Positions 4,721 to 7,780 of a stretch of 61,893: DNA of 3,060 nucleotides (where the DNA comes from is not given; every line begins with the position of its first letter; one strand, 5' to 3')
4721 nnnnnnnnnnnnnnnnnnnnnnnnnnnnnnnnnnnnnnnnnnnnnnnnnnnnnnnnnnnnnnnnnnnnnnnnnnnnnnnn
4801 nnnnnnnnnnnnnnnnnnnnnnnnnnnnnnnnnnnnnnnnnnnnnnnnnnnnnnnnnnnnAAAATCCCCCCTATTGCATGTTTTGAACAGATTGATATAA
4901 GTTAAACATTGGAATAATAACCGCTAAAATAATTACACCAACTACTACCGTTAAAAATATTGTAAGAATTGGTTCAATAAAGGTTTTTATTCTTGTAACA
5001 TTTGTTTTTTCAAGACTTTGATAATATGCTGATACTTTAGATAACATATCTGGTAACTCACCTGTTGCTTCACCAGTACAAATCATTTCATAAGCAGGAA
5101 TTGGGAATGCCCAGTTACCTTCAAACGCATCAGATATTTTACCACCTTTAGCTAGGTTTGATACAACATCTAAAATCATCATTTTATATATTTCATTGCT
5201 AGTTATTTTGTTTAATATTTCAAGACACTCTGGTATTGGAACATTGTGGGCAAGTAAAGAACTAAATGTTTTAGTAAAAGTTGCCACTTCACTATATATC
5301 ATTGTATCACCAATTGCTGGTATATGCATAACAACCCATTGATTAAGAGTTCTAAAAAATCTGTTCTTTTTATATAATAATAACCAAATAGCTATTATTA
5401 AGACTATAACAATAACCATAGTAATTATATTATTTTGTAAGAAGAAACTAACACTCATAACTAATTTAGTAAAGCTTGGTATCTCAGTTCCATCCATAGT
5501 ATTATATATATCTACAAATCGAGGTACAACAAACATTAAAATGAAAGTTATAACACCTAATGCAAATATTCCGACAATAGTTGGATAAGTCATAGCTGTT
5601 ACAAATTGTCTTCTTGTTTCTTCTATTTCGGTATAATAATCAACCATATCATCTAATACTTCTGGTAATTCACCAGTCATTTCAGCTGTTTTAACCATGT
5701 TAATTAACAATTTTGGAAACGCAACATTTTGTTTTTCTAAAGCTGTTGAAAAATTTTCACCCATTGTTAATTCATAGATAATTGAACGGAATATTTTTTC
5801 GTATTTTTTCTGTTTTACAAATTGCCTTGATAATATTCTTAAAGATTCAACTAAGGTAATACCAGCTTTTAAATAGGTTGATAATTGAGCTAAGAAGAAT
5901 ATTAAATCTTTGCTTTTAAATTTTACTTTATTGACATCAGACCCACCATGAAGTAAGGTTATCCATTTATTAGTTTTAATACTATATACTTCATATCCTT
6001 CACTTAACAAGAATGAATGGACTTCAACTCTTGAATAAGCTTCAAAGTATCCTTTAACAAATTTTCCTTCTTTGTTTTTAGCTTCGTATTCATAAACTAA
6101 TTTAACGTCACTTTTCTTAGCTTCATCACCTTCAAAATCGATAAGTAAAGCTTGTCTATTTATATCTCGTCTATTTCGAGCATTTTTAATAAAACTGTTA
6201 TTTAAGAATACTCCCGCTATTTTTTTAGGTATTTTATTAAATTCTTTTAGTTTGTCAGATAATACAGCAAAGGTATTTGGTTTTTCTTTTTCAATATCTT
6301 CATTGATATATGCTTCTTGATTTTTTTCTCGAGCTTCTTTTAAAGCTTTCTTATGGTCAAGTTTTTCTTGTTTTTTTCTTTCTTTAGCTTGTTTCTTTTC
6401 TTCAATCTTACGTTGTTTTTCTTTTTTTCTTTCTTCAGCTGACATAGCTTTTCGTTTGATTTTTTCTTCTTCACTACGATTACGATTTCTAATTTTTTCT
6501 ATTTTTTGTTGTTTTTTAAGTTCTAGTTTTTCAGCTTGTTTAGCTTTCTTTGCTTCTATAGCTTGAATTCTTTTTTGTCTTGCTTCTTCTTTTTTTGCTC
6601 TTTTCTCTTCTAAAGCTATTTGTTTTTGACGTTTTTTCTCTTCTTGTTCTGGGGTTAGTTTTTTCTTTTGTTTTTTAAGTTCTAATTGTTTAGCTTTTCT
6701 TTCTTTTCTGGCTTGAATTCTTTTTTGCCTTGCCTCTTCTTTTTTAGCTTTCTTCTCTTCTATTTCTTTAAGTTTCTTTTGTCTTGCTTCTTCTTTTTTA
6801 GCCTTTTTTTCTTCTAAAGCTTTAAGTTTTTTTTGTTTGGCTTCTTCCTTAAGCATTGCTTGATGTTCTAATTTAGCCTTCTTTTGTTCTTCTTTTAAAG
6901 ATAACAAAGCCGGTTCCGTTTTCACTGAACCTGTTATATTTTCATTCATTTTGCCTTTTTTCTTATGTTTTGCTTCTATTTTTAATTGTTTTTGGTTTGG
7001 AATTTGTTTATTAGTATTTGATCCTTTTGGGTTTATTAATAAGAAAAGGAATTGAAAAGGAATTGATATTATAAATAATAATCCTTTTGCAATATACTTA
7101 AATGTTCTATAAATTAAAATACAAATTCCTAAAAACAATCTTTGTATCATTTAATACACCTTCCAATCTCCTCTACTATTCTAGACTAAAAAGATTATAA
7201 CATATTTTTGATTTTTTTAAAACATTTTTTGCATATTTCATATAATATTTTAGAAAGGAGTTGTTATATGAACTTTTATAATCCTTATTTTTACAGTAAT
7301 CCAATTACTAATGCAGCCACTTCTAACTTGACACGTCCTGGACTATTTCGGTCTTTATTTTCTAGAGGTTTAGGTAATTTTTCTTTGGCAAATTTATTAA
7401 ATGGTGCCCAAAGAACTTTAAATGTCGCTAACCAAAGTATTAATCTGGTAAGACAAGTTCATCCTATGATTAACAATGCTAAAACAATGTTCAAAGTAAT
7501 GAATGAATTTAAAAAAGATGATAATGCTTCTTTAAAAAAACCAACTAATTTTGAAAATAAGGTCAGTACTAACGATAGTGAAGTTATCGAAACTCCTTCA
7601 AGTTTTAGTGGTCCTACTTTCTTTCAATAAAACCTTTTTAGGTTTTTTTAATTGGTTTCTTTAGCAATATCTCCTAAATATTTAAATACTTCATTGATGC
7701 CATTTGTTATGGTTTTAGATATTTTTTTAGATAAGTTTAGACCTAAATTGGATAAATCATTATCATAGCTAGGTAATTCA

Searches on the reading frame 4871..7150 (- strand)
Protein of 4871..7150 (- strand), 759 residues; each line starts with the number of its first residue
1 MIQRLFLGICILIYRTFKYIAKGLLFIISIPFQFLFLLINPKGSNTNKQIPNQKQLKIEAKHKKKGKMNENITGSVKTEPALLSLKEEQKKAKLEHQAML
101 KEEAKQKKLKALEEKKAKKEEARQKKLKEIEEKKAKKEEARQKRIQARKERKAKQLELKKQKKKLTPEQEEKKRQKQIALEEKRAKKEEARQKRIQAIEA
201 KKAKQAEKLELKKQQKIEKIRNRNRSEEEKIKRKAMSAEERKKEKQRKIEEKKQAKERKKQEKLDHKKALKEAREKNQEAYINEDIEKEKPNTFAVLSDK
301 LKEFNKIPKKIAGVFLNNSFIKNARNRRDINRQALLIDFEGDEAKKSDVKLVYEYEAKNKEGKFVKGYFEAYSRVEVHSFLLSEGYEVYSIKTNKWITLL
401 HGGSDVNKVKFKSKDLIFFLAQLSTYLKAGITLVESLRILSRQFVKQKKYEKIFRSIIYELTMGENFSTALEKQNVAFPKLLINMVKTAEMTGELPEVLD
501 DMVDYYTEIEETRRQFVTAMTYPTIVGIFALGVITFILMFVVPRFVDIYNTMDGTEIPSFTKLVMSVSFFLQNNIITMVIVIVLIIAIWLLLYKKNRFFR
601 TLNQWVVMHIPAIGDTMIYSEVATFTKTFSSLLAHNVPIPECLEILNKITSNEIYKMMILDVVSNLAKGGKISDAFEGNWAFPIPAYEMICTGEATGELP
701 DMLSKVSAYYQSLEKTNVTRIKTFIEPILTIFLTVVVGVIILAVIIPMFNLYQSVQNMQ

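Call 37: search_protein_families(library=pfam, proteins=[window:4871-7150:-], max_evalue=0.001)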
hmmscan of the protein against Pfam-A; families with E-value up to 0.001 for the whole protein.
window:4871-7150:- (759 aa): 1 family
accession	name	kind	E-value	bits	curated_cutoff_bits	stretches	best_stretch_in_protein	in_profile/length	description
PF00482.28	T2SSF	-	3.4e-51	172.9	25.2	2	419-543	1-125/125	Type II secretion system (T2SS), protein F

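Call 53: search_protein_families(library=ncbifam, proteins=[window:4871-7150:-], max_evalue=0.00001)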
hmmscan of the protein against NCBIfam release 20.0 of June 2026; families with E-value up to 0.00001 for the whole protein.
window:4871-7150:- (759 aa): 6 families
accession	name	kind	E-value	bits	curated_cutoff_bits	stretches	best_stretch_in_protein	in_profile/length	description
TIGR02120.1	GspF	equivalog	5.7e-78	262.9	424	1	353-754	1-400/401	type II secretion system inner membrane protein GspF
NF052607.1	T4PiliAsmPilCThrm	equivalog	7.8e-68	229.4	700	1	352-753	3-402/406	type IV pilus assembly protein PilC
NF007861.0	PRK10573.1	equivalog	1.4e-65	221.9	401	1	350-756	4-399/401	protein transport protein HofC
NF052606.1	T4PiliAsmPilCMyx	equivalog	7.3e-61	206.2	700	1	346-755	15-418/419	type IV pilus assembly protein PilC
NF047826.1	T3SSXpsF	equivalog_domain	8.5e-56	189.5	650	1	352-754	3-403/405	type II secretion system protein XpsF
NF041012.2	T4P_ComGB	equivalog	6.3e-42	144.1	240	1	417-752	4-331/332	competence type IV pilus assembly protein ComGB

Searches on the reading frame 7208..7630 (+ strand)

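Call 37: search_protein_families(library=pfam, proteins=[window:7208-7630:+], max_evalue=0.001)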
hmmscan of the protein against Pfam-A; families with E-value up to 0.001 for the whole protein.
window:7208-7630:+ (140 aa): 1 family
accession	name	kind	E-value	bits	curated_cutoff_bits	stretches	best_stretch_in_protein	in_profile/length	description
PF14181.11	YqfQ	-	1.2e-07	32.5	27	1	53-125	43-118/166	YqfQ-like protein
